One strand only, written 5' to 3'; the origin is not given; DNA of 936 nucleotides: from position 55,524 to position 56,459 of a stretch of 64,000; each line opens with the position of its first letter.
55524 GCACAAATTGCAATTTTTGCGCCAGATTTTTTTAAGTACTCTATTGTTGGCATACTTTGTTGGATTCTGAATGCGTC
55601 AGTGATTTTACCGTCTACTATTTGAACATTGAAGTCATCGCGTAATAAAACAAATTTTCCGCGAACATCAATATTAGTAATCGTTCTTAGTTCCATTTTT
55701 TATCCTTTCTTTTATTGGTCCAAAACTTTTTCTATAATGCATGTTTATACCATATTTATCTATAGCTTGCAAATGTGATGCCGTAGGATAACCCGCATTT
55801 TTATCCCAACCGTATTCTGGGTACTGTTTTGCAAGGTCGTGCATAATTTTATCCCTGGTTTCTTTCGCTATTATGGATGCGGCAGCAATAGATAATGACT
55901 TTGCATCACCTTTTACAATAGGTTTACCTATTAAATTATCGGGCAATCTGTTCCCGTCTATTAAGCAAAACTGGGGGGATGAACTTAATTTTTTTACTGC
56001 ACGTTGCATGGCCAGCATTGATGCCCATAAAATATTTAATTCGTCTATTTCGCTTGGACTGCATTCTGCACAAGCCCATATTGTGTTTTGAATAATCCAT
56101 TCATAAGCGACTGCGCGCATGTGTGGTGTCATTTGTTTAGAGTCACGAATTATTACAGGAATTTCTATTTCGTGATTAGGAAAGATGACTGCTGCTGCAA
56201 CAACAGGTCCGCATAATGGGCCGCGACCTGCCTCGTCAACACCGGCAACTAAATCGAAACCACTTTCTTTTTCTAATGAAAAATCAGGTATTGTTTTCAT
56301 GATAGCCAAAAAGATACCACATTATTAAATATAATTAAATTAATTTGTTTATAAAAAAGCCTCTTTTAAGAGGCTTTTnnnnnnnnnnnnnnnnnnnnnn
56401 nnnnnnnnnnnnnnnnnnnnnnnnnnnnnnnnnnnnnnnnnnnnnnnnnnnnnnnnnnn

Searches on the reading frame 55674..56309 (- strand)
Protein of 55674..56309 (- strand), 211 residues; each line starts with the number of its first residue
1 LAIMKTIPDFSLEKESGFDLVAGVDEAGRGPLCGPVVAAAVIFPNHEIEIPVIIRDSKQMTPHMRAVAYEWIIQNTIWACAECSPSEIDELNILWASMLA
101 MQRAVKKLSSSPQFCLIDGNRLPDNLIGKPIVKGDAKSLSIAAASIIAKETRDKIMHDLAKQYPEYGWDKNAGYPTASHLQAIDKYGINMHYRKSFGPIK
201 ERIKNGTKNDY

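Call 59: search_protein_families(library=pfam, proteins=[window:55674-56309:-], max_evalue=0.001)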
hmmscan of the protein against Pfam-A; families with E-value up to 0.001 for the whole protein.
window:55674-56309:- (211 aa): 1 family
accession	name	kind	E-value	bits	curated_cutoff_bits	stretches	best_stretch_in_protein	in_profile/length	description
PF01351.25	RNase_HII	-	1.1e-34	120.6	25.8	1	22-196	1-196/199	Ribonuclease HII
